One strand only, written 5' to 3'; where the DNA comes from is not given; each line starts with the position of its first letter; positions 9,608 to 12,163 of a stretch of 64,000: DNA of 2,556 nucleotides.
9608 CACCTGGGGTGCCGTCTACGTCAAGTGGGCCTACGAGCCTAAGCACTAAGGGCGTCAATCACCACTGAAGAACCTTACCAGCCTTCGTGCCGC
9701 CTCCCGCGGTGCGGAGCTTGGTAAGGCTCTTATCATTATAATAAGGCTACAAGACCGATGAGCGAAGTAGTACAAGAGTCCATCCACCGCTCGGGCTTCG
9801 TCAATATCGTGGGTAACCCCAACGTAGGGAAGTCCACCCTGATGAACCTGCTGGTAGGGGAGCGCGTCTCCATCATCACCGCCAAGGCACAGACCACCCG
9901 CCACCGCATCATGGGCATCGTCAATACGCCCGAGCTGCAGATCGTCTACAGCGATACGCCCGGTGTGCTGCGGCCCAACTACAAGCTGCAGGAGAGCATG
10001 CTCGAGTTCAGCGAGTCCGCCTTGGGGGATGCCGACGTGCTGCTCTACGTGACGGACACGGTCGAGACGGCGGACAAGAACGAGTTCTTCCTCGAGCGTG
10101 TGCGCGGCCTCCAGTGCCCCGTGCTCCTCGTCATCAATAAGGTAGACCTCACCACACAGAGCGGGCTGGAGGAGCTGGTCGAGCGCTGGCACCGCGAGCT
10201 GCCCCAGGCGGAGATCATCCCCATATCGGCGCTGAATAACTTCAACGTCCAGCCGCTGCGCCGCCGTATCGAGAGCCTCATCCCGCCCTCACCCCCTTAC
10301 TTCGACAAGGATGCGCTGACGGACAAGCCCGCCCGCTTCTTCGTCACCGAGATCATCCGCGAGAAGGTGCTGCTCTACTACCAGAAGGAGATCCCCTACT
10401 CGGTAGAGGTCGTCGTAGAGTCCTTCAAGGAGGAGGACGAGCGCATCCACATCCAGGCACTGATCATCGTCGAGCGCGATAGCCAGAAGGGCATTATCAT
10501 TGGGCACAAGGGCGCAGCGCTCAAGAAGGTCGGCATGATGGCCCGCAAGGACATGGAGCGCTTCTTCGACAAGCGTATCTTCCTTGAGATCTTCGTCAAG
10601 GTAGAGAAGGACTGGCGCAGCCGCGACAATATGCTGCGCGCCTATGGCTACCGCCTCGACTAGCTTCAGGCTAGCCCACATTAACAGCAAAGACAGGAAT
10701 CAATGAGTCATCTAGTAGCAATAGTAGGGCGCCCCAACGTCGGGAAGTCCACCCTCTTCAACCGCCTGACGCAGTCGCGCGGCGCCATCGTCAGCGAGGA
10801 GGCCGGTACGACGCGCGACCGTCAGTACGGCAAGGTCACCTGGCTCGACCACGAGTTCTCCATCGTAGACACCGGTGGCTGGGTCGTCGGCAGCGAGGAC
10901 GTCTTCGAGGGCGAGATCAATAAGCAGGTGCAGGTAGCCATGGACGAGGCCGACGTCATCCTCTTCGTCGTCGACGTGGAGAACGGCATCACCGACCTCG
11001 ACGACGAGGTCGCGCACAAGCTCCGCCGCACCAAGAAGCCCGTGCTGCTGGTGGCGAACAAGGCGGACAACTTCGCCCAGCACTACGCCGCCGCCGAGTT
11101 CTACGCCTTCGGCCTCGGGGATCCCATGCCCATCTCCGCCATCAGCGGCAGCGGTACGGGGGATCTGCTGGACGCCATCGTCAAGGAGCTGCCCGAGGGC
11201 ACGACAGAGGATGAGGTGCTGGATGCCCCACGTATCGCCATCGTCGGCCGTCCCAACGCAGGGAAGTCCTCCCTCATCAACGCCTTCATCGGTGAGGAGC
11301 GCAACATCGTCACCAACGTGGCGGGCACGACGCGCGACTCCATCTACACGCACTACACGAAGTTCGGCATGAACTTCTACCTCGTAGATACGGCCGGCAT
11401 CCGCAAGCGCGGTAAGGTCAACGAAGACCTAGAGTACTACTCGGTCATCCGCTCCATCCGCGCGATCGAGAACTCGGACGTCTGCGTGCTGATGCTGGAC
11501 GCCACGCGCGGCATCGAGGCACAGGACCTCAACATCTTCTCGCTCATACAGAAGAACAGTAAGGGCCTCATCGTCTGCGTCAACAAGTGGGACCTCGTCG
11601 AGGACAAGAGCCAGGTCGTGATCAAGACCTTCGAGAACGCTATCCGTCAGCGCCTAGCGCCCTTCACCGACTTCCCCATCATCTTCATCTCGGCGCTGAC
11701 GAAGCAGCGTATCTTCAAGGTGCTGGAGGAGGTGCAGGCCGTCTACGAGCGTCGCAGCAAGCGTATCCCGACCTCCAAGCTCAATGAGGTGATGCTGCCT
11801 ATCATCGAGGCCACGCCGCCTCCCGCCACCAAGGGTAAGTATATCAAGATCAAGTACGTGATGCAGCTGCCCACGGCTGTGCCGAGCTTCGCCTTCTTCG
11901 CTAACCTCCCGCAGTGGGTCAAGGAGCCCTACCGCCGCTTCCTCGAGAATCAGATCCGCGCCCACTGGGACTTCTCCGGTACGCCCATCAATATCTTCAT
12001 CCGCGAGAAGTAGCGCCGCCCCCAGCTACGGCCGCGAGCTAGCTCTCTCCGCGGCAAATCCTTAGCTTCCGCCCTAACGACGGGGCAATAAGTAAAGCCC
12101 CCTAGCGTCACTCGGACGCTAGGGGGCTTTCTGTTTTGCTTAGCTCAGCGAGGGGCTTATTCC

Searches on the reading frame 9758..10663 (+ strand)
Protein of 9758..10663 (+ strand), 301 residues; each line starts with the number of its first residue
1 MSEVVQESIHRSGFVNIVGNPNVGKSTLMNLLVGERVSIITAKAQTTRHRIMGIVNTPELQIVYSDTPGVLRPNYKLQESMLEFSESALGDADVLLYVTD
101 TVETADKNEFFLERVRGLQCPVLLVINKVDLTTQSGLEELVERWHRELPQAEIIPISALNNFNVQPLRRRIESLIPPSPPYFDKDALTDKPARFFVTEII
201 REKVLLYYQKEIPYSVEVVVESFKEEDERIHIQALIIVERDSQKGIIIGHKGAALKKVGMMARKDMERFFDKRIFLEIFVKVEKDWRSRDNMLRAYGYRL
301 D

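Call 8: search_protein_families(library=pfam, proteins=[window:9758-10663:+], max_evalue=0.01)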
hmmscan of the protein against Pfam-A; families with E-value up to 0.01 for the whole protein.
window:9758-10663:+ (301 aa): 12 families
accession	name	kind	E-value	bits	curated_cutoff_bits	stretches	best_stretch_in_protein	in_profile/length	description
PF01926.29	MMR_HSR1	-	7.6e-23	81.2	21.9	1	15-128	2-113/113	50S ribosome-binding GTPase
PF07650.23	KH_2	-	4.9e-22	78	22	1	211-287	1-78/78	KH domain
PF02421.24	FeoB_N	-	6.6e-13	48.9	27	1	15-170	3-155/156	Ferrous iron transport protein B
PF00009.33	GTP_EFTU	-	7.5e-10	39.1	26.5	1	29-176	44-187/188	Elongation factor Tu GTP binding domain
PF00350.29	Dynamin_N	-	1.2e-07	32.3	27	0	16-48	2-34/168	Dynamin family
PF03193.22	RsgA_GTPase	-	1.3e-06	28.8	30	1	7-72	102-170/174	RsgA GTPase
PF10662.15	PduV-EutP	-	9.1e-06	26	21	1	17-172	6-142/143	Ethanolamine utilisation - propanediol utilisation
PF16897.10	MMR_HSR1_Xtn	-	0.00079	19.8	35.2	1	120-171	56-100/106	C-terminal region of MMR_HSR1 domain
PF08477.19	Roc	-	0.0025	18.5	27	0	16-130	3-119/119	Ras of Complex, Roc, domain of DAPkinase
PF02492.25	cobW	-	0.0039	17.2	20.7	0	66-153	90-178/180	CobW/HypB/UreG, nucleotide-binding domain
PF04548.22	AIG1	-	0.0047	16.7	27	1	17-116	5-108/212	AIG1 family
PF00071.28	Ras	-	0.006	16.6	21.6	0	17-166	4-151/162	Ras family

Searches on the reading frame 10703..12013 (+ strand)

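Call 8: search_protein_families(library=pfam, proteins=[window:10703-12013:+], max_evalue=0.01)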
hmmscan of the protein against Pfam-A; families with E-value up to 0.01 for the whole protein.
window:10703-12013:+ (436 aa): 27 families (the best 25 are shown)
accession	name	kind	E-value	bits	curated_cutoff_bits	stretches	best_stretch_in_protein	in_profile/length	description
PF01926.29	MMR_HSR1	-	5.3e-61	204.1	21.9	2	5-120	2-113/113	50S ribosome-binding GTPase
PF14714.11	KH_dom-like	-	2.3e-30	105.1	27.3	1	354-434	1-81/81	KH-domain-like of EngA bacterial GTPase enzymes, C-terminal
PF02421.24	FeoB_N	-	1.6e-29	102.9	27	2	5-129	3-123/156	Ferrous iron transport protein B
PF00009.33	GTP_EFTU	-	4.7e-27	95.2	26.5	2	251-346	86-184/188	Elongation factor Tu GTP binding domain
PF00350.29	Dynamin_N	-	1.4e-14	54.9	27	1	178-206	1-29/168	Dynamin family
PF04548.22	AIG1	-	3.5e-13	49.8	27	2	6-109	4-109/212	AIG1 family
PF03193.22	RsgA_GTPase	-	1.4e-10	41.7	30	1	171-235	102-170/174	RsgA GTPase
PF08477.19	Roc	-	6.3e-09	36.5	27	1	5-122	2-119/119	Ras of Complex, Roc, domain of DAPkinase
PF00071.28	Ras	-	4.4e-08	33.3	21.6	1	178-344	2-156/162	Ras family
PF00005.33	ABC_tran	-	6.1e-07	30.6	25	0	3-84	12-93/137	ABC transporter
PF09439.16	SRPRB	-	7.1e-06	25.9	25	0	4-91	5-81/178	Signal recognition particle receptor beta subunit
PF10662.15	PduV-EutP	-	1e-05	25.8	21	0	5-158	4-140/143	Ethanolamine utilisation - propanediol utilisation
PF05621.17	TniB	-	1.1e-05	25.4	22.4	0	157-218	17-77/189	Bacterial TniB protein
PF19993.5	DO-GTPase2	-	0.00012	22.3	27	0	178-194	3-19/226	Double-GTPase 2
PF13555.12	AAA_29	-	0.00017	21.7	27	0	177-195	24-42/61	P-loop containing region of AAA domain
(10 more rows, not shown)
